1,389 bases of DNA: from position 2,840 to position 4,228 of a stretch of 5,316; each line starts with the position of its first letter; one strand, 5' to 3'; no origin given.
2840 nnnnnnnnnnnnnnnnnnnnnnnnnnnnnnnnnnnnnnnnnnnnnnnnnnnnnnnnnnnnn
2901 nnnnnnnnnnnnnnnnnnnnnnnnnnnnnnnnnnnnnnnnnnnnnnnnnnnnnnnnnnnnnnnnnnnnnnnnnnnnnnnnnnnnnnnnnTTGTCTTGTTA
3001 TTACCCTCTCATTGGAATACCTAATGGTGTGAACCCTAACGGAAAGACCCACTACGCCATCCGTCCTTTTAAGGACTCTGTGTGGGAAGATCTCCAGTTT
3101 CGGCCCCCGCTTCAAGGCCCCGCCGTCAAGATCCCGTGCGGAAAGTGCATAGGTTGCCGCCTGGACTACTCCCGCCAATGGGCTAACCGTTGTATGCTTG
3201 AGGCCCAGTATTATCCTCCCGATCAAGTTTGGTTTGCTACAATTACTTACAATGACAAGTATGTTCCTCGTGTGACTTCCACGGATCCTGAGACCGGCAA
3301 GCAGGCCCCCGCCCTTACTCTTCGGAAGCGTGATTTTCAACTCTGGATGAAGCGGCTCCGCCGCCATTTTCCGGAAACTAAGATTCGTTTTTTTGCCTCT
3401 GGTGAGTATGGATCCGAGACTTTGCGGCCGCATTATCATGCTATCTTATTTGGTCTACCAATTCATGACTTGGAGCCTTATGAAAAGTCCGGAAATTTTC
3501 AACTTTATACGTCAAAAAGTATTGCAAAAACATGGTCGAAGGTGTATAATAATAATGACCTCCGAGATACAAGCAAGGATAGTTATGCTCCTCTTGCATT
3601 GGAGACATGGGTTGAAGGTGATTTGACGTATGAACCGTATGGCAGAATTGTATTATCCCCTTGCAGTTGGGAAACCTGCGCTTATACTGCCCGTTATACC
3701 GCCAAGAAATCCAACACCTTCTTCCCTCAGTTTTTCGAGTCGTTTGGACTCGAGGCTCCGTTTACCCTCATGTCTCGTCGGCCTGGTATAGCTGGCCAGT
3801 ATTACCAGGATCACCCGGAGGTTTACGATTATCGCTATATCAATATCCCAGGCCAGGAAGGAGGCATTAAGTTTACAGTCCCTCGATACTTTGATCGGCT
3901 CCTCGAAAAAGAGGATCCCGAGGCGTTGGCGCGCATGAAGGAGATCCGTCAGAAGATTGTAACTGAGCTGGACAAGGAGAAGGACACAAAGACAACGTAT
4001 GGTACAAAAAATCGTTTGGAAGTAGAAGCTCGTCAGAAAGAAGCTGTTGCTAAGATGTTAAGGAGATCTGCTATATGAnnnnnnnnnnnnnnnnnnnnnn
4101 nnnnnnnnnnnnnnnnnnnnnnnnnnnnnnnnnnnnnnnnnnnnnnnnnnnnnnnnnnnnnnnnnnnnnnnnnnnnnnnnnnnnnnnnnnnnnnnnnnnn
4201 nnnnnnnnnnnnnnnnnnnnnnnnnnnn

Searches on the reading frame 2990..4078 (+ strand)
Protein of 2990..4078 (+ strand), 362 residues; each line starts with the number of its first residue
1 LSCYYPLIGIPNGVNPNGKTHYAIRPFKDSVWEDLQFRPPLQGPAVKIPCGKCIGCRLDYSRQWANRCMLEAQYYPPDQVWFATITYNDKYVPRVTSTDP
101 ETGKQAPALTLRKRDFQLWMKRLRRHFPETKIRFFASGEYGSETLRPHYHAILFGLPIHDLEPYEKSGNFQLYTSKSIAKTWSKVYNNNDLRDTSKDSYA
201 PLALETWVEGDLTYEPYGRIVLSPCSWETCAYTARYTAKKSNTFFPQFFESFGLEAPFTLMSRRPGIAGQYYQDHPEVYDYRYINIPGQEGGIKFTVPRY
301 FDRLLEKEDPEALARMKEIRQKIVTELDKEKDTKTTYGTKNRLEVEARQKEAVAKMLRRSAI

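Call 5: search_protein_families(library=pfam, proteins=[window:2990-4078:+], max_evalue=0.01)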
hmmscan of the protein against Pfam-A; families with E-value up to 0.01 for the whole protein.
window:2990-4078:+ (362 aa): 1 family
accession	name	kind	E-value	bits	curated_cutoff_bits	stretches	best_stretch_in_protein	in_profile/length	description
PF23343.2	REP_ORF2-G2P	-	1.2e-11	45.2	27.8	1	81-240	2-98/99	Replication-associated protein ORF2/G2P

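Call 20: find_related_loci(query=window:2990-4078:+, collection=viral_contigs, flank=1500)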
Query window:2990-4078:+ (362 aa) in viral_contigs; peptide patterns used: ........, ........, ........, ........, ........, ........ (x = any residue, [..] = any of these).
18 stretches matched a pattern; 14 encode a relative of the query (tblastn E <= 1e-3); 14 distinct loci.
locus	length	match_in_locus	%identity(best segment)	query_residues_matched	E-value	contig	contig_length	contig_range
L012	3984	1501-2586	95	1-362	0e+0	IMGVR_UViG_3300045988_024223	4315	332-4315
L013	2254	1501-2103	99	1-201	6e-141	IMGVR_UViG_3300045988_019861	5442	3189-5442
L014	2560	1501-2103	99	1-201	3e-139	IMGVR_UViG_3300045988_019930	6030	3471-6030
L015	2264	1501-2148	92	1-220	7e-139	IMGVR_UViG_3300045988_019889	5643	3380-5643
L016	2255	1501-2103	97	1-201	3e-138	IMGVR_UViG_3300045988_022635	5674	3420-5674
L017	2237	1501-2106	92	1-202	9e-131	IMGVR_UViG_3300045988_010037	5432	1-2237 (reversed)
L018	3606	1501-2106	91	1-202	1e-127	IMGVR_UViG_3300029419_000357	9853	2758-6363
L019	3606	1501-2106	91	1-202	1e-127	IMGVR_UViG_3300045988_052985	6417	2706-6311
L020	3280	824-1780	42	1-359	3e-87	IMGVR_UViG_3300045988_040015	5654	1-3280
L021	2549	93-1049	41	1-359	2e-86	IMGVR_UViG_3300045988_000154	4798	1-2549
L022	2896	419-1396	43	1-360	2e-82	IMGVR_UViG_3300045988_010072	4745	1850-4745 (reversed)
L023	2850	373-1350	43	1-360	2e-82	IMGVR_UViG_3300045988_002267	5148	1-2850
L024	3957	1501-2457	40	1-359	1e-81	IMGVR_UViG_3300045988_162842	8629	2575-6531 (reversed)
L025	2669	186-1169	40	1-362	2e-79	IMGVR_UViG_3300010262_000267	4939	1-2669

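Call 35: find_related_loci(query=A1, collection=viral_contigs, flank=1200)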
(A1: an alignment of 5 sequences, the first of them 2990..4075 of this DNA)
Query A1 (362 aa) in viral_contigs; peptide patterns used: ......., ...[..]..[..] (x = any residue, [..] = any of these).
202 stretches matched a pattern; 105 encode a relative of the query (tblastn E <= 1e-3); the best 80 are kept; 80 distinct loci.
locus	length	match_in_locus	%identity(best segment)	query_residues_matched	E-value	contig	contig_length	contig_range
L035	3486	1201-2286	95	1-362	0e+0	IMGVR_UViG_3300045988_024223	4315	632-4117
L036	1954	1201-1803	99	1-201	4e-141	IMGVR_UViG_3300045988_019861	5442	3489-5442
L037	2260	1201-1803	99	1-201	2e-139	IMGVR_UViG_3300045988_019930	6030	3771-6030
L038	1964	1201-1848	92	1-220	5e-139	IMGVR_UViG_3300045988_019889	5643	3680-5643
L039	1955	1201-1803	97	1-201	3e-138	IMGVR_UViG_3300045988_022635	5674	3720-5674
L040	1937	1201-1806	92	1-202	8e-131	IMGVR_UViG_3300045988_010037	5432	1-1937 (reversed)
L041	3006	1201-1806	91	1-202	4e-127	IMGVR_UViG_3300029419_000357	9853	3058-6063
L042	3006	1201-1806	91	1-202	2e-127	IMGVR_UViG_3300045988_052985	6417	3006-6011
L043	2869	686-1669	49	1-359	7e-110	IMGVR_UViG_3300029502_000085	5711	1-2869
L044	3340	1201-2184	48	1-359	2e-106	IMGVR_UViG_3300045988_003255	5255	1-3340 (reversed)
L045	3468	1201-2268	47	1-360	2e-103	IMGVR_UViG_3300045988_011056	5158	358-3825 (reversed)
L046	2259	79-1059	47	1-359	2e-99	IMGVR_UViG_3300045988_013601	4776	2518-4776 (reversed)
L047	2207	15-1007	47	17-362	4e-96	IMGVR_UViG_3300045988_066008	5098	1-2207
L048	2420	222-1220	44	1-360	2e-94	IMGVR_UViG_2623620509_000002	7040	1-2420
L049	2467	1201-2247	44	1-360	6e-94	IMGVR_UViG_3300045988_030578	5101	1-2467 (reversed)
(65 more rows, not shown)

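Call 46: find_related_loci(query=A1, collection=viral_contigs, flank=7000)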
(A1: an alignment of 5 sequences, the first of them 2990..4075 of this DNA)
Query A1 (362 aa) in viral_contigs; peptide patterns used: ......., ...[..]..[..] (x = any residue, [..] = any of these).
202 stretches matched a pattern; 105 encode a relative of the query (tblastn E <= 1e-3); the best 80 are kept; 80 distinct loci.
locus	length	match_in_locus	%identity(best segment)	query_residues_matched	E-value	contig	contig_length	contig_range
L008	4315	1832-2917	95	1-362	0e+0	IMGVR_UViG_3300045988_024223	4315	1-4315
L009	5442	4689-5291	99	1-201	7e-137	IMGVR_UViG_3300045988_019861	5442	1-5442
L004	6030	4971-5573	99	1-201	1e-135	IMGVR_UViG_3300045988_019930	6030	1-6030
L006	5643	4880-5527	92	1-220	1e-134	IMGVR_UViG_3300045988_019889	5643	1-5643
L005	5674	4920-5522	97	1-201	5e-134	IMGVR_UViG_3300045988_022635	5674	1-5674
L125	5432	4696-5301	92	1-202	4e-127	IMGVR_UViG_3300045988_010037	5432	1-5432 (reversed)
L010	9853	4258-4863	91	1-202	9e-127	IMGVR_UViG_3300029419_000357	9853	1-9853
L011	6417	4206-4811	91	1-202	3e-126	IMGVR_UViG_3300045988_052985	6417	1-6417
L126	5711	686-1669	49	1-359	6e-109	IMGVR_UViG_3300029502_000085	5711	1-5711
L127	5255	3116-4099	48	1-359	5e-106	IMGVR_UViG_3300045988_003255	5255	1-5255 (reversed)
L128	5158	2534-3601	47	1-360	2e-103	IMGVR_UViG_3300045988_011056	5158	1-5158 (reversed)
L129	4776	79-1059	47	1-359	2e-98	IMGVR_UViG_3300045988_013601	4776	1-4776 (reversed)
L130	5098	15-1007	47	17-362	5e-95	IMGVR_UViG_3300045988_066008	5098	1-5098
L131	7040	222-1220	44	1-360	1e-93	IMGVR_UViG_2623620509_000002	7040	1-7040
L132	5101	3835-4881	44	1-360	3e-93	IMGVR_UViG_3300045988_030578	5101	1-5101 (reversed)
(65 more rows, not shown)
